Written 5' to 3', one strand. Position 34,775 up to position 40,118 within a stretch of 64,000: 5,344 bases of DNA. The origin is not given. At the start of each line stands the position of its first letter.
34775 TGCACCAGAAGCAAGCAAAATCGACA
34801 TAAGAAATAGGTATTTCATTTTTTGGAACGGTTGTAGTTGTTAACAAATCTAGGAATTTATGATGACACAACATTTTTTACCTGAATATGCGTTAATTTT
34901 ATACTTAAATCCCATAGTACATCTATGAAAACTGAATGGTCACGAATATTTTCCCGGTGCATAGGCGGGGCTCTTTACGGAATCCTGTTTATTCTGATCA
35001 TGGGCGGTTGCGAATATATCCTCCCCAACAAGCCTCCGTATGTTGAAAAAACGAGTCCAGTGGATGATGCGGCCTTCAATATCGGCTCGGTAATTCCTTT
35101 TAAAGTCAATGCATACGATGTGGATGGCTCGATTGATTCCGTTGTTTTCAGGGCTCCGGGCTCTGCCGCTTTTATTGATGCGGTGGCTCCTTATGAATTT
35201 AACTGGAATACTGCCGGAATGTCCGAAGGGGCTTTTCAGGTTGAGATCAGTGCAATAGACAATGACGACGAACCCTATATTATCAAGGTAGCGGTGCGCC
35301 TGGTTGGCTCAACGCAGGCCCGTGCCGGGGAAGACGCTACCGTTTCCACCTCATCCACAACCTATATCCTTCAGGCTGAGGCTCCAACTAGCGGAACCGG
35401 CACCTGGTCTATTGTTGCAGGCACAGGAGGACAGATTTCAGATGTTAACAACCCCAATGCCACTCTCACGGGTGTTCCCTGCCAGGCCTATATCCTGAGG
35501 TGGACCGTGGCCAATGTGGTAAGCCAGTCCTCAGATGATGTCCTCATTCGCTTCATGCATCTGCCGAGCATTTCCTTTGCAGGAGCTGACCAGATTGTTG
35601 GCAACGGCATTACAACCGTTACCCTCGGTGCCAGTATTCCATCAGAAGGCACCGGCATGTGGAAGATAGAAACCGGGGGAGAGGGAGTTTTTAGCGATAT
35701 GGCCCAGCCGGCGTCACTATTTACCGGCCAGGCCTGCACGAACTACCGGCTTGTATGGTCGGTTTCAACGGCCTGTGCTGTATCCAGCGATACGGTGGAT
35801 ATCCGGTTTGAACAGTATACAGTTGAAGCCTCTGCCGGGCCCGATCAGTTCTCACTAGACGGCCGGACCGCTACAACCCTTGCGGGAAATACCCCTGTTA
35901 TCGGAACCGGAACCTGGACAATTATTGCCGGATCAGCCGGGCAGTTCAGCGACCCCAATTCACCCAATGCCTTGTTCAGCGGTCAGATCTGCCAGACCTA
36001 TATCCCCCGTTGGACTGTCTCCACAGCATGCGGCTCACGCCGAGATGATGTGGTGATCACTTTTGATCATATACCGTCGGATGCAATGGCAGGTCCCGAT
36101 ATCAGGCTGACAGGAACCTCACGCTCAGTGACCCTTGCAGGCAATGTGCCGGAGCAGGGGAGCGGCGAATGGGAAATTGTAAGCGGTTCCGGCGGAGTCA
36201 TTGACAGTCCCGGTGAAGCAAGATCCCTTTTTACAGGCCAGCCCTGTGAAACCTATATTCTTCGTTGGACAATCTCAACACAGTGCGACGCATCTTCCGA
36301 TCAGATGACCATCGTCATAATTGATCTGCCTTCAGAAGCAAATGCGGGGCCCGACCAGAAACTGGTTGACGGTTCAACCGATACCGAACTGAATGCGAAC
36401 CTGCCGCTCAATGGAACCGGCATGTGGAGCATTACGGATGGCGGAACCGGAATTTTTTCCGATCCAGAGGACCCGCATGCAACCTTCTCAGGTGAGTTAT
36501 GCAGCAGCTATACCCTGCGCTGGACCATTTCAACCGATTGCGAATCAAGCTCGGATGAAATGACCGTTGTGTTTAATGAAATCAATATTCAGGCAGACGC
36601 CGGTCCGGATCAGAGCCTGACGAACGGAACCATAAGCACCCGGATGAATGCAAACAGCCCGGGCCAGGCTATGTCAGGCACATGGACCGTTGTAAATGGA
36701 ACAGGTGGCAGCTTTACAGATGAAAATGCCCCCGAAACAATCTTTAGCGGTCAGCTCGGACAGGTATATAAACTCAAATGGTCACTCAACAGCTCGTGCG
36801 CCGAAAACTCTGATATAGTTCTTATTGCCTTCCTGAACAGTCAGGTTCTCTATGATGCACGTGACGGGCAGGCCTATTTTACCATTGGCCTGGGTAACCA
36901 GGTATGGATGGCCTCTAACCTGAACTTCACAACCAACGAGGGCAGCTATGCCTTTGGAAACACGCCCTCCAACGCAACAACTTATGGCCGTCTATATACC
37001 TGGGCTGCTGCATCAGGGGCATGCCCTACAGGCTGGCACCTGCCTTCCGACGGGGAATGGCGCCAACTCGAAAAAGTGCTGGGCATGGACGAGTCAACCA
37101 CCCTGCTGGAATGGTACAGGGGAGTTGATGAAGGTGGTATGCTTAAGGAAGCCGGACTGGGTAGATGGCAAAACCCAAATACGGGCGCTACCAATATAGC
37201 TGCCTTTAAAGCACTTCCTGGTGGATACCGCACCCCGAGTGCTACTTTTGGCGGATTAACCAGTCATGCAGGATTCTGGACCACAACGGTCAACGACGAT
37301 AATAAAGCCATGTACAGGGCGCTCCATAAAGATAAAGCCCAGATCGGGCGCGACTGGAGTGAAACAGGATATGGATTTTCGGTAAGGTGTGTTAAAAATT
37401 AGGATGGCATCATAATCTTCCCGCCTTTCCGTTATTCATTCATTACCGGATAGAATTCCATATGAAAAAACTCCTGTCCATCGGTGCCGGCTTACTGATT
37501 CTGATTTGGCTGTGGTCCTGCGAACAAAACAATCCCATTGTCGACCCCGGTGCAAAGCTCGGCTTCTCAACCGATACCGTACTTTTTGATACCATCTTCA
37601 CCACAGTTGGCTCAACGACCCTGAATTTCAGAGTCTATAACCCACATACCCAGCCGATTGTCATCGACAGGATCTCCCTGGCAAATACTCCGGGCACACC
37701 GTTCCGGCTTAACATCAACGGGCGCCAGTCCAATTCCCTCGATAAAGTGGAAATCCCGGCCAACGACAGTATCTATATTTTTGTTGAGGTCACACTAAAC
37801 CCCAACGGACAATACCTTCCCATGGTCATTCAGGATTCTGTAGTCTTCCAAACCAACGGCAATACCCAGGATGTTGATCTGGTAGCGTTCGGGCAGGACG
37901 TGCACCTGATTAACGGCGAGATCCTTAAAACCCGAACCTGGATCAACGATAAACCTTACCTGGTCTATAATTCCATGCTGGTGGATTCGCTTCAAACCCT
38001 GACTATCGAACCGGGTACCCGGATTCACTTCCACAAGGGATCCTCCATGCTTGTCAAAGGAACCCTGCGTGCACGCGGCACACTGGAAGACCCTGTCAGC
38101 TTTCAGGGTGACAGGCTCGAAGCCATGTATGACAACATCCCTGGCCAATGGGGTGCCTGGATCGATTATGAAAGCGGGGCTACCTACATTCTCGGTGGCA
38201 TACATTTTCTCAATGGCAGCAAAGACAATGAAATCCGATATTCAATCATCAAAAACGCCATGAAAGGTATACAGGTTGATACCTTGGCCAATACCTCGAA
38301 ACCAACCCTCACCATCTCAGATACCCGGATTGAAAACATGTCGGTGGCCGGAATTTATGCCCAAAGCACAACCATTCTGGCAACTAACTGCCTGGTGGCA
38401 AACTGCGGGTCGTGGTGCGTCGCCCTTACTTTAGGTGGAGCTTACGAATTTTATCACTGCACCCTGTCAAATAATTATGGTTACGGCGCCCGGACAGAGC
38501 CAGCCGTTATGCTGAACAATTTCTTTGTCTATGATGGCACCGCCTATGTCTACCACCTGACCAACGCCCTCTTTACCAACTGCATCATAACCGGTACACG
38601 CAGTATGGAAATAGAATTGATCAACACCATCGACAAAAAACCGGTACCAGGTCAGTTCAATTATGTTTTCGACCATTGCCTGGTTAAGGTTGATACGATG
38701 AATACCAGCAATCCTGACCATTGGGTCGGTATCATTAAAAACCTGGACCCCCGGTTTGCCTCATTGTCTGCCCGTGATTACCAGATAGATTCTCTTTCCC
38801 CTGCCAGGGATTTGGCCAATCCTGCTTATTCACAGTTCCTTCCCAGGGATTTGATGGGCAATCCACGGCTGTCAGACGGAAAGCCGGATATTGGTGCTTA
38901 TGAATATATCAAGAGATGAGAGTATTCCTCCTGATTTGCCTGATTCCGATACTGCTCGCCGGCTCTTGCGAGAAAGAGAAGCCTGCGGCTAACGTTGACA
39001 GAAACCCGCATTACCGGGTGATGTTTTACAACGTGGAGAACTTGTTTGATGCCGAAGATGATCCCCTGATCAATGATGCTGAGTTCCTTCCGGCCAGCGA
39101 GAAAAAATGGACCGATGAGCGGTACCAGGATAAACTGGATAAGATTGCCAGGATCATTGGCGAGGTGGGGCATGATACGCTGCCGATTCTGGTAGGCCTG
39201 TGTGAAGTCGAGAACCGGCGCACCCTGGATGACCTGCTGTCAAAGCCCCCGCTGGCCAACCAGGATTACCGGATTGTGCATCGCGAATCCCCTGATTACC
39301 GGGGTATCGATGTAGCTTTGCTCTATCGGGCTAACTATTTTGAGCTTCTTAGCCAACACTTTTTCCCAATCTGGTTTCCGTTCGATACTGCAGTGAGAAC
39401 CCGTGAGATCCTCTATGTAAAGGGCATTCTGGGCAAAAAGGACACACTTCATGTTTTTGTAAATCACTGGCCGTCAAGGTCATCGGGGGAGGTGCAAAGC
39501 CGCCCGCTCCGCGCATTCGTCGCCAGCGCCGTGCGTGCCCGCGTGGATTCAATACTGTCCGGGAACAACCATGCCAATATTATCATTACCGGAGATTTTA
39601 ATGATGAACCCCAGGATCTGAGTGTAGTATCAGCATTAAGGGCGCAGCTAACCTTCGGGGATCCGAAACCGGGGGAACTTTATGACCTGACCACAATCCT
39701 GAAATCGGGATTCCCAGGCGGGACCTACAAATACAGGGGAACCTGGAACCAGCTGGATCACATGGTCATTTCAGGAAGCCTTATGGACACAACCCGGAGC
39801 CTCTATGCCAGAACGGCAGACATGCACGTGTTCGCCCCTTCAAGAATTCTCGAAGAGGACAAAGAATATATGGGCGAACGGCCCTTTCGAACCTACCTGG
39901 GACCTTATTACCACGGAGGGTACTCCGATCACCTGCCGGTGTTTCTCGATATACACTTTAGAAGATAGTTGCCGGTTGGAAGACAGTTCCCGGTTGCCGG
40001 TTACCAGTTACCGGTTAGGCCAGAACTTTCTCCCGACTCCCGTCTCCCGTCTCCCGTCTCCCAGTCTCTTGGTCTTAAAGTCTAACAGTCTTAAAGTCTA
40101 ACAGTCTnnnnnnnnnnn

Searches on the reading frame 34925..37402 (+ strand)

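Call 9: search_protein_families(library=pfam, proteins=[window:34925-37402:+])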
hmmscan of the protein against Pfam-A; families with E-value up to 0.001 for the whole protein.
window:34925-37402:+ (825 aa): 3 families
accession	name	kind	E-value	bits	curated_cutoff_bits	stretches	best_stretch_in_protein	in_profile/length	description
PF09603.15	Fib_succ_major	-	5.4e-35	121.8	33.9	1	656-824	3-187/187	Fibrobacter succinogenes major domain (Fib_succ_major)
PF22352.2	K319L-like_PKD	-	4.1e-14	52.8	27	0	134-207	1-81/84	K319L-like, PKD domain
PF17957.7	Big_7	-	9.4e-10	39.4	24.1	1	38-106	1-68/70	Bacterial Ig domain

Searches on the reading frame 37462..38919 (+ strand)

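Call 9: search_protein_families(library=pfam, proteins=[window:37462-38919:+])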
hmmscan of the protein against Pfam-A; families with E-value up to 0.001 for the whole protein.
window:37462-38919:+ (485 aa): 1 family
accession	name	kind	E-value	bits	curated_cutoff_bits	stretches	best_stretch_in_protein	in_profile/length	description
PF13229.12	Beta_helix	-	5.6e-09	36.3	25.9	1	246-388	2-146/158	Right handed beta helix region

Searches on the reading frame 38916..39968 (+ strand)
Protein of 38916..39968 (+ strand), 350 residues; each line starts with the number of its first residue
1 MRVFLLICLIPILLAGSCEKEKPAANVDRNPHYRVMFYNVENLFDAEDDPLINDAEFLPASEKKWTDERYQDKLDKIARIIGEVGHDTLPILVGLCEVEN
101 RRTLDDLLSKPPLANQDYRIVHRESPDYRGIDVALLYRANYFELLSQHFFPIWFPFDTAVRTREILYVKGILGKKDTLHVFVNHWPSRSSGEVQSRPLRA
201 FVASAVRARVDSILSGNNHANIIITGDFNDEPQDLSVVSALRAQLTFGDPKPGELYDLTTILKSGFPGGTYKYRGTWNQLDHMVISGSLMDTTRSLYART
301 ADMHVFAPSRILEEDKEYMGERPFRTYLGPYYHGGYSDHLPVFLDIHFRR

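Call 9: search_protein_families(library=pfam, proteins=[window:38916-39968:+])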
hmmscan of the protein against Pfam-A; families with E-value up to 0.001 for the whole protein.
window:38916-39968:+ (350 aa): 2 families
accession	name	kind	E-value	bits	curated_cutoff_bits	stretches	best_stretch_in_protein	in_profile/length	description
PF19580.5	Exo_endo_phos_3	-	2.8e-98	329.2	27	1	35-346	2-309/311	Endonuclease/Exonuclease/phosphatase family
PF03372.29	Exo_endo_phos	-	1.7e-07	31.7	24.5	1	69-294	14-211/225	Endonuclease/Exonuclease/phosphatase family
